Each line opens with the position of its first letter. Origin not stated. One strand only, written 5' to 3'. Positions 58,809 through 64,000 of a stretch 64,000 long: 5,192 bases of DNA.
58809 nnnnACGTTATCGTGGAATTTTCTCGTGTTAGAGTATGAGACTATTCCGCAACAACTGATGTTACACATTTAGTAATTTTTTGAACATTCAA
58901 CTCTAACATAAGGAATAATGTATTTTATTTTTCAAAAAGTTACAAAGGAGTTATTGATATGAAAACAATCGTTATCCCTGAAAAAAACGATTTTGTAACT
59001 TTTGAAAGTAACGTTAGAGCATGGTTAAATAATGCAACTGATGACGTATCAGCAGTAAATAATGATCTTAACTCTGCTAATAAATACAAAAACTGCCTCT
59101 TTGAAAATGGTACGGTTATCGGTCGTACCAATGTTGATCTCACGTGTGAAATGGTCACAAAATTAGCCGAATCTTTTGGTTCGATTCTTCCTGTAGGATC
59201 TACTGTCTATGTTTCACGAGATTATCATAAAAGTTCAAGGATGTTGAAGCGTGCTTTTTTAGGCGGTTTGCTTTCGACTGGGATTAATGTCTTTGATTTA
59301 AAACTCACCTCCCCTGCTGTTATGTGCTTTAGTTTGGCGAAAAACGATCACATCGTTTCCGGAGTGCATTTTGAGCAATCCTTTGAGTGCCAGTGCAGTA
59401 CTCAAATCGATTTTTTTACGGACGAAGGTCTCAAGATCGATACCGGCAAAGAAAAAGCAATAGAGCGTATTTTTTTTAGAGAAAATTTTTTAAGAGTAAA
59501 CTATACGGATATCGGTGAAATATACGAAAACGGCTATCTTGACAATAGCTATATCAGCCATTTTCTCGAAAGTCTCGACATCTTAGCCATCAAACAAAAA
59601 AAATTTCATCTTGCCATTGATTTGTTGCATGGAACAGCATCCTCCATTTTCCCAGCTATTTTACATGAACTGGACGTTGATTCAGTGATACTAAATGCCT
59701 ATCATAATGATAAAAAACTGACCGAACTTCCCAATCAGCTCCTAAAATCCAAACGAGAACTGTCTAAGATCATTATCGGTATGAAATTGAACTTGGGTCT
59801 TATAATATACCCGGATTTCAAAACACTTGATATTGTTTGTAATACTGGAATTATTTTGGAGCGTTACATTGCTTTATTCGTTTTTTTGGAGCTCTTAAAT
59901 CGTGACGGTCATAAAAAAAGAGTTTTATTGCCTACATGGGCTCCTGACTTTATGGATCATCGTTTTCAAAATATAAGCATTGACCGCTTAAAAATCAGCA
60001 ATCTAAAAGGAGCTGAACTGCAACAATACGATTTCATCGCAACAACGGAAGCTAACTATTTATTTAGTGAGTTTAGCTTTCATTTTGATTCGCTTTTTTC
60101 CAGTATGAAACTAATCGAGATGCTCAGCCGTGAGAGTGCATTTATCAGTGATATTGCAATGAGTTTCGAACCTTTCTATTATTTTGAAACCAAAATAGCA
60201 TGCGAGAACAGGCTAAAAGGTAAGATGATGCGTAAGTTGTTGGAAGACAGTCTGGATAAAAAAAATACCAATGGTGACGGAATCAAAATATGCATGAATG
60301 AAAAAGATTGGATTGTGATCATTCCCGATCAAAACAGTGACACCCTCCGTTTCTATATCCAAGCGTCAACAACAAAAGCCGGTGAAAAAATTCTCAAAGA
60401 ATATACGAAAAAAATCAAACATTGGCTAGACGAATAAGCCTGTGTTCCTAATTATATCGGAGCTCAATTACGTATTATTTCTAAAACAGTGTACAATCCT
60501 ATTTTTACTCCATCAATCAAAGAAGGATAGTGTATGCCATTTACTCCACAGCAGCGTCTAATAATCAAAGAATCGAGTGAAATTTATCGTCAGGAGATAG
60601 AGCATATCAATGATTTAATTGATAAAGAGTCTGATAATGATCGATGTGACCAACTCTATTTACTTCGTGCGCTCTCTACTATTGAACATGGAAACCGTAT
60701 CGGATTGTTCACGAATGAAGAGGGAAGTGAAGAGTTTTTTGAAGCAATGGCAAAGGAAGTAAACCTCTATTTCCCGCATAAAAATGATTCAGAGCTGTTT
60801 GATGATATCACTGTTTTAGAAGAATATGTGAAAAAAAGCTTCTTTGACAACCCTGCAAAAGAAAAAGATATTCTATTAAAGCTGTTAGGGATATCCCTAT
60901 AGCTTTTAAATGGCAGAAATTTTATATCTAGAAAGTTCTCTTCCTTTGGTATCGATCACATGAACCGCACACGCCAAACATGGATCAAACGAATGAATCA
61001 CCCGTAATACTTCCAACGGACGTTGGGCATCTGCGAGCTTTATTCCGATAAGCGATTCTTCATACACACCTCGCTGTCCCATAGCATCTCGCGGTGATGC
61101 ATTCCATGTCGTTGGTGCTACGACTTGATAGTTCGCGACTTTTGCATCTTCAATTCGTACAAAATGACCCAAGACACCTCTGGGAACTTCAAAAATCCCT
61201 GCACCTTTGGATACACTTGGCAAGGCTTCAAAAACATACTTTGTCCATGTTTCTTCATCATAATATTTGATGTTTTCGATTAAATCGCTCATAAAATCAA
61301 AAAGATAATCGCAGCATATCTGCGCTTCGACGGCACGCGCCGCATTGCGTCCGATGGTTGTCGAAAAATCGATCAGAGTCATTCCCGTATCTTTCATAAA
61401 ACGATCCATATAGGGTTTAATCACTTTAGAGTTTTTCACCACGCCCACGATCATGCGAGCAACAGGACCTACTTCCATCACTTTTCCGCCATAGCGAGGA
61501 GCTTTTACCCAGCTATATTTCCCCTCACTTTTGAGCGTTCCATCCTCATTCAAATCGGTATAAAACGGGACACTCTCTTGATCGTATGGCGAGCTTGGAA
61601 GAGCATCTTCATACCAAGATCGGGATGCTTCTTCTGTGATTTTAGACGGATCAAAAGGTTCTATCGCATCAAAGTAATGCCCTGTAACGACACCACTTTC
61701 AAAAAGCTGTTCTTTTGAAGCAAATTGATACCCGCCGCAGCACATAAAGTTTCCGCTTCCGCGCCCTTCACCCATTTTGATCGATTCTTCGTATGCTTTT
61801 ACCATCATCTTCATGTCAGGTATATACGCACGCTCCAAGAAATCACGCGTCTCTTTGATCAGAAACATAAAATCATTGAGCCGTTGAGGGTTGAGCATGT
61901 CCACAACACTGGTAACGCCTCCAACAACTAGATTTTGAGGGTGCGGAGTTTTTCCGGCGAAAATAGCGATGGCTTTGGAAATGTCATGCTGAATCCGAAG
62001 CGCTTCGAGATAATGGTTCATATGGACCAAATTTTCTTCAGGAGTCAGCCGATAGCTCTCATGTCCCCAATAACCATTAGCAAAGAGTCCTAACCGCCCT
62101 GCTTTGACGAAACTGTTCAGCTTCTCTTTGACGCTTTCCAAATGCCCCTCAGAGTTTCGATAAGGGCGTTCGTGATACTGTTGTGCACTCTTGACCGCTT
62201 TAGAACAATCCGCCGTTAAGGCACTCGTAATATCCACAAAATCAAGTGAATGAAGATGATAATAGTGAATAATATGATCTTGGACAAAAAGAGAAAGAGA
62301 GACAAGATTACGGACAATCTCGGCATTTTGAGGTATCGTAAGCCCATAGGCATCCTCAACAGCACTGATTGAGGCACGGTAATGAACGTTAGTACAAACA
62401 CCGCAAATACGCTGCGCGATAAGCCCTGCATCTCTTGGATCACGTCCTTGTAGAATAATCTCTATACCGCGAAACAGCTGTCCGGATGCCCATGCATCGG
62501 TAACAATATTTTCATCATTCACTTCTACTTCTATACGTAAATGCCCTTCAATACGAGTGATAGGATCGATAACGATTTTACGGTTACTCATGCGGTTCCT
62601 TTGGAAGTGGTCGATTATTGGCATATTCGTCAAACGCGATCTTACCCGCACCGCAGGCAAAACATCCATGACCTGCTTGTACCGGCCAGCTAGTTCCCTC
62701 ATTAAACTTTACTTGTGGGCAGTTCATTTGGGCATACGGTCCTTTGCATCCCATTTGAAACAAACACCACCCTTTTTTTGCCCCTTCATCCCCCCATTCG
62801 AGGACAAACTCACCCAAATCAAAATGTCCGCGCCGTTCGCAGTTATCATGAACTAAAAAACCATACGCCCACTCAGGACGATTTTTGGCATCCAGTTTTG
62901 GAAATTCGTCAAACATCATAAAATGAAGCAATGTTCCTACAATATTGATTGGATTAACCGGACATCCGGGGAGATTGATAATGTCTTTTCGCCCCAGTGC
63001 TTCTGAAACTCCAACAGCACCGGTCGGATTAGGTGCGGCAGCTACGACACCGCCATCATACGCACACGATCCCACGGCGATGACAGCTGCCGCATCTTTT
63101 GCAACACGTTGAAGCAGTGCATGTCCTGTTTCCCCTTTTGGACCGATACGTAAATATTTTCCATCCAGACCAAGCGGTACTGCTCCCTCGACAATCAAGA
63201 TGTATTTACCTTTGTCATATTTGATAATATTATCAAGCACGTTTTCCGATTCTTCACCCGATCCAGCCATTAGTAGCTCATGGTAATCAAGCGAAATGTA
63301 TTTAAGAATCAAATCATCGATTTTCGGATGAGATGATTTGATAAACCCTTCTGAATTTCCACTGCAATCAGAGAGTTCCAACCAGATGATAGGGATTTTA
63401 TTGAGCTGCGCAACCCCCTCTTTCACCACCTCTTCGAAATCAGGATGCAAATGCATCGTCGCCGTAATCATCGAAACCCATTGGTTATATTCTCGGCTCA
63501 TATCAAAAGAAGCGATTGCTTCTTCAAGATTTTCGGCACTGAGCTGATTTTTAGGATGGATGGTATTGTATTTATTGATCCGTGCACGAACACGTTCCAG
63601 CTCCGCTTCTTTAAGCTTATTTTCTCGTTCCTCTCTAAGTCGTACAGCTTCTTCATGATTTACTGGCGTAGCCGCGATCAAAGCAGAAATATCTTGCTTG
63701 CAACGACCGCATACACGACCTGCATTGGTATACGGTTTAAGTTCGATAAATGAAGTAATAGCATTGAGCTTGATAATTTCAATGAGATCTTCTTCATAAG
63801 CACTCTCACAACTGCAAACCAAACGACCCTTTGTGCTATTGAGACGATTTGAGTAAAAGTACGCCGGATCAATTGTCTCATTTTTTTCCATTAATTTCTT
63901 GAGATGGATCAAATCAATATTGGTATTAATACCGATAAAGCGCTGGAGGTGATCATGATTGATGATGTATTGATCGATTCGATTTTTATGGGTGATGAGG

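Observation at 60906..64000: Soluble [NiFe]-hydrogenase whose small subunit is fused to a BFD [2Fe-2S] domain and probably an NAD(P)H flavoprotein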

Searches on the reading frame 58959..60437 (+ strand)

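Call 4: search_protein_families(library=pfam, proteins=[window:58959-60437:+], max_evalue=0.01)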
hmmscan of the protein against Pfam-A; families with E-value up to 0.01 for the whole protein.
window:58959-60437:+ (492 aa): 2 families
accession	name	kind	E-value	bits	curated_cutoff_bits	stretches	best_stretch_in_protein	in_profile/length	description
PF02878.22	PGM_PMM_I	-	2.4e-17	63.3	22.5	1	52-177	8-136/138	Phosphoglucomutase/phosphomannomutase, alpha/beta/alpha domain I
PF02879.22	PGM_PMM_II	-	4.4e-09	37.3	29.3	1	197-296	2-102/103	Phosphoglucomutase/phosphomannomutase, alpha/beta/alpha domain II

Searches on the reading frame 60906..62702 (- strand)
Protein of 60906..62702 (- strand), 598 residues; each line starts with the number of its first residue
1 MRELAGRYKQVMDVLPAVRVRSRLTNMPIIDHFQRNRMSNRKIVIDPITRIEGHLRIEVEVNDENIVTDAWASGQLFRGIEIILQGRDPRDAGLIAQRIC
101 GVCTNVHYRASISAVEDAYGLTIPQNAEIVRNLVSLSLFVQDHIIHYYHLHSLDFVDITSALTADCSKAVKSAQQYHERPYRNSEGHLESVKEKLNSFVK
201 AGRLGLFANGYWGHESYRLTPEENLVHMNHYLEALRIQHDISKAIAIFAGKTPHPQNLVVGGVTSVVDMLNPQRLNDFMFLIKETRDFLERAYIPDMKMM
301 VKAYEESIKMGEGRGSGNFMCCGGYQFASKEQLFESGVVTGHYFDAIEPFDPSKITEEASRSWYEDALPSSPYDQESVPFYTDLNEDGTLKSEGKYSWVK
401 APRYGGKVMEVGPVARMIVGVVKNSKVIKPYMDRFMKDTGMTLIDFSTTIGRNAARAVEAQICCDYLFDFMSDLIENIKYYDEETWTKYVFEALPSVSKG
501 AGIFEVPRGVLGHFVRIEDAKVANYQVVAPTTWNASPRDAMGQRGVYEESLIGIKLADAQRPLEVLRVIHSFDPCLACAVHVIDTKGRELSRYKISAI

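Call 4: search_protein_families(library=pfam, proteins=[window:60906-62702:-], max_evalue=0.01)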
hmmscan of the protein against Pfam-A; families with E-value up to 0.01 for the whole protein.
window:60906-62702:- (598 aa): 1 family
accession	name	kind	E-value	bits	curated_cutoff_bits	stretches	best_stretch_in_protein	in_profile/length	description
PF00374.24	NiFeSe_Hases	-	2.9e-198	660.4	25.8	1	78-581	1-508/508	Nickel-dependent hydrogenase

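Call 10: search_protein_families(library=ncbifam, proteins=[window:60906-62591:-], max_evalue=0.001)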
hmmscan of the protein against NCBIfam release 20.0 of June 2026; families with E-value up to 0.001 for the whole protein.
window:60906-62591:- (561 aa): 12 families
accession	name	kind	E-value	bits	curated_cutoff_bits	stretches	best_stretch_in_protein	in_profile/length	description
NF033181.1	NiFeSe_hydrog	equivalog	3.2e-158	527.8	600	1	4-555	2-506/507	nickel-dependent hydrogenase large subunit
NF007778.0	PRK10467.1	equivalog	3.8e-148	494.3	969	1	4-558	3-566/567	hydrogenase 2 large subunit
NF007550.0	PRK10170.1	equivalog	1.5e-139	466.2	1101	1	3-554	16-592/597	Ni/Fe-hydrogenase large subunit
NF045518.1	H2_NiFeSe_large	exception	3.6e-120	402.1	780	2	177-548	130-484/485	NiFeSe hydrogenase large subunit HysA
TIGR03295.1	frhA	equivalog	3.1e-43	148.3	392.5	2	4-134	3-134/412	coenzyme F420 hydrogenase subunit alpha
NF041785.2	VhuA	equivalog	2.5e-27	95.5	800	1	5-119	3-117/418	F420-non-reducing hydrogenase Vhu subunit A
NF040828.1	sulfhyd_ShyA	equivalog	2.7e-27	95.7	700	2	358-546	239-413/415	NAD(P)-dependent hydrogenase/sulfhydrogenase 2 subunit alpha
NF040832.1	sulfhyd_HydA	equivalog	3.6e-17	62.6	880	2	6-125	5-124/426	NADPH-dependent hydrogenase/sulfhydrogenase 1 subunit alpha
NF004739.1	PRK06075.1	equivalog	4.5e-06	25.7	360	1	15-106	13-104/384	NADH-quinone oxidoreductase subunit D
TIGR01962.1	NuoD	equivalog_domain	1.5e-05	24.1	459.35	1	15-121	15-120/386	NADH dehydrogenase (quinone) subunit D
NF041786.2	VhuU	equivalog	2.4e-05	24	70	1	531-550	14-33/45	F420-non-reducing hydrogenase selenoprotein subunit VhuU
NF040602.1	F420_dehyd_FpoD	exception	5.3e-05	22.4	600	1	15-111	20-116/372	F420H2 dehydrogenase subunit FpoD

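Call 17: search_solved_structures(query=window:60906-62591:-, max_evalue=1e-20)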
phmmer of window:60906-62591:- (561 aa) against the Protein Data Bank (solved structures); distinct sequences matched with E-value up to 1e-20: 63 (the best 60 are shown).
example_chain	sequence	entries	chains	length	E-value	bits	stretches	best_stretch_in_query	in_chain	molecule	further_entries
1h2a_L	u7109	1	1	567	3.5e-144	484.7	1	5-558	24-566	HYDROGENASE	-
4u9h_L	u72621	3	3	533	4e-141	474.6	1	5-544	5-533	Periplasmic [NiFe] hydrogenase large subunit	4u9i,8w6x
5xle_L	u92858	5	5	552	4.4e-141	474.5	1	5-544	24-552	Periplasmic [NiFe] hydrogenase large subunit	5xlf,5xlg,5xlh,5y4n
1ubh_L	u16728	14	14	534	5.4e-141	474.2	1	5-544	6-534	Periplasmic [NiFe] hydrogenase large subunit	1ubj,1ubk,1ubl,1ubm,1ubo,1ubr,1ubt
1h2r_L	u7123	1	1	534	9.8e-141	473.3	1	5-544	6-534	PROTEIN (PERIPLASMIC [NIFE] HYDROGENASE LARGE SUBUNIT)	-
1frf_L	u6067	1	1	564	1.5e-138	466.2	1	5-558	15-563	[NI-FE] HYDROGENASE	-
3myr_B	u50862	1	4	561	1.9e-138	465.8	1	4-544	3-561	Nickel-dependent hydrogenase large subunit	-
1e3d_B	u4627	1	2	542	1.1e-136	460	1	5-544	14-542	[NiFe] hydrogenase large subunit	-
4c3o_A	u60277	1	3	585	6.2e-136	457.5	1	2-544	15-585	HYDROGENASE-1 LARGE SUBUNIT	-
3uqy_L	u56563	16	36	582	1.5e-135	456.2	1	3-544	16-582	Hydrogenase-1 large chain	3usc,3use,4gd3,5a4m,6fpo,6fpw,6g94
4ue3_LLL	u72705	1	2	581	3.9e-135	454.9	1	3-544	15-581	Hydrogenase-1 large chain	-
5lmm_L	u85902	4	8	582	3.9e-135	454.9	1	3-544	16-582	Hydrogenase-1 large chain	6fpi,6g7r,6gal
5lry_L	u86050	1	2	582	3.9e-135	454.9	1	3-544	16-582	Hydrogenase-1 large chain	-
1yrq_H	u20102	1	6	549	5.7e-135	454.3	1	5-544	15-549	Periplasmic [NiFe] hydrogenase large subunit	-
5a4i_L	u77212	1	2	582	7.4e-135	453.9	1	3-544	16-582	Hydrogenase-1 large chain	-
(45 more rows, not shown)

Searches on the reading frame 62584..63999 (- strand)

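Call 4: search_protein_families(library=pfam, proteins=[window:62584-63999:-], max_evalue=0.01)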
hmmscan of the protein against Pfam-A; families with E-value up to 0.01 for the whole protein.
window:62584-63999:- (471 aa): 3 families
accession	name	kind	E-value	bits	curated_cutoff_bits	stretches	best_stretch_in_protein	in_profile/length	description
PF01058.29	Oxidored_q6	-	3.6e-27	95.1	27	1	212-359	1-127/128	NADH ubiquinone oxidoreductase, 20 Kd subunit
PF14720.11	NiFe_hyd_SSU_C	-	4.1e-26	91.6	27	1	379-451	1-69/80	NiFe/NiFeSe hydrogenase small subunit C-terminal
PF04324.20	Fer2_BFD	-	5e-09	36.8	26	1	60-109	1-49/50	BFD-like [2Fe-2S] binding domain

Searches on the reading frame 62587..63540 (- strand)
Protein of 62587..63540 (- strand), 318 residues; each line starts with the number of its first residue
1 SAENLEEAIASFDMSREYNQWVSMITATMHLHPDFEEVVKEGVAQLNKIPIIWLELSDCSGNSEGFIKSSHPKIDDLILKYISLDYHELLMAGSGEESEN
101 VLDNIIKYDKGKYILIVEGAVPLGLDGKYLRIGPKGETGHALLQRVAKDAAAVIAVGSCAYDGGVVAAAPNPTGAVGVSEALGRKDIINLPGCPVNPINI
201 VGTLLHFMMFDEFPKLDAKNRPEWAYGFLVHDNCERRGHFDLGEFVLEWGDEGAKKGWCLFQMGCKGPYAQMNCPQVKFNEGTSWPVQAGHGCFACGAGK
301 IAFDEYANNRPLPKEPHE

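Call 31: search_solved_structures(query=window:62587-63540:-, max_evalue=1e-60, show_alignments=5)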
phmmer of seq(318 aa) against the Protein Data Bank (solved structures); distinct sequences matched with E-value up to 1e-60: 36.
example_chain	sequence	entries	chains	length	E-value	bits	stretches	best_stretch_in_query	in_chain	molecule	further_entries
5xvb_S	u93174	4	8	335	4e-82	279.2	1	41-304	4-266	[NiFe]-hydrogenase 2 small subunit | Hydrogenase-2 small chain | NiFe hydrogenase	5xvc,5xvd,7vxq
6ehq_S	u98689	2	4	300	1.7e-79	270.5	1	41-304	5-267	Hydrogenase-2 small chain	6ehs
6gam_S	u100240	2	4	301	1.9e-79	270.4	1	41-304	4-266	Hydrogenase-2 small chain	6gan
6en9_S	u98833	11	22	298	2.1e-79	270.2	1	41-304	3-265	Hydrogenase-2 small chain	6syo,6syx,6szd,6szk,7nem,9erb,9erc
6g7m_S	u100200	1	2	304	1.1e-78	267.8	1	41-304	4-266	Hydrogenase-2 small chain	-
8pou_S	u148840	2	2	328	4.3e-75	256.1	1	48-298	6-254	Uptake hydrogenase small subunit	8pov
8pow_S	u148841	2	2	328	7.7e-74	251.9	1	48-298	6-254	Uptake hydrogenase small subunit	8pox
8poy_S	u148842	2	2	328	7.7e-74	251.9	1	48-298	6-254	Uptake hydrogenase small subunit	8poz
1h2a_S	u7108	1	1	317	4e-73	249.6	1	3-297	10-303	HYDROGENASE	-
5mdj_S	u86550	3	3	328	1.4e-72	247.8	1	48-298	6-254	Uptake hydrogenase small subunit; HOXK | Uptake hydrogenase small subunit;HOXK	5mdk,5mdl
3rgw_S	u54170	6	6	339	1.5e-72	247.7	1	48-298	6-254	Membrane-bound hydrogenase (NIFE) small subunit HOXK | Uptake hydrogenase small subunit | Uptake hydrogenase small subunit hoxK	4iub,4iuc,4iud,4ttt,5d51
4c3o_B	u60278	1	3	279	2.3e-72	247.1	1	48-298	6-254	HYDROGENASE-1 SMALL SUBUNIT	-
3ayx_B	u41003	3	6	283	3.8e-72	246.4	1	48-298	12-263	Membrane-bound hydrogenase small subunit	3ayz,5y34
1yq9_A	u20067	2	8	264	6.3e-72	245.6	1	50-298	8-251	Periplasmic [NiFe] hydrogenase small subunit | PERIPLASMIC HYDROGENASE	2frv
1frv_A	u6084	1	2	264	6.4e-72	245.6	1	50-298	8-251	HYDROGENASE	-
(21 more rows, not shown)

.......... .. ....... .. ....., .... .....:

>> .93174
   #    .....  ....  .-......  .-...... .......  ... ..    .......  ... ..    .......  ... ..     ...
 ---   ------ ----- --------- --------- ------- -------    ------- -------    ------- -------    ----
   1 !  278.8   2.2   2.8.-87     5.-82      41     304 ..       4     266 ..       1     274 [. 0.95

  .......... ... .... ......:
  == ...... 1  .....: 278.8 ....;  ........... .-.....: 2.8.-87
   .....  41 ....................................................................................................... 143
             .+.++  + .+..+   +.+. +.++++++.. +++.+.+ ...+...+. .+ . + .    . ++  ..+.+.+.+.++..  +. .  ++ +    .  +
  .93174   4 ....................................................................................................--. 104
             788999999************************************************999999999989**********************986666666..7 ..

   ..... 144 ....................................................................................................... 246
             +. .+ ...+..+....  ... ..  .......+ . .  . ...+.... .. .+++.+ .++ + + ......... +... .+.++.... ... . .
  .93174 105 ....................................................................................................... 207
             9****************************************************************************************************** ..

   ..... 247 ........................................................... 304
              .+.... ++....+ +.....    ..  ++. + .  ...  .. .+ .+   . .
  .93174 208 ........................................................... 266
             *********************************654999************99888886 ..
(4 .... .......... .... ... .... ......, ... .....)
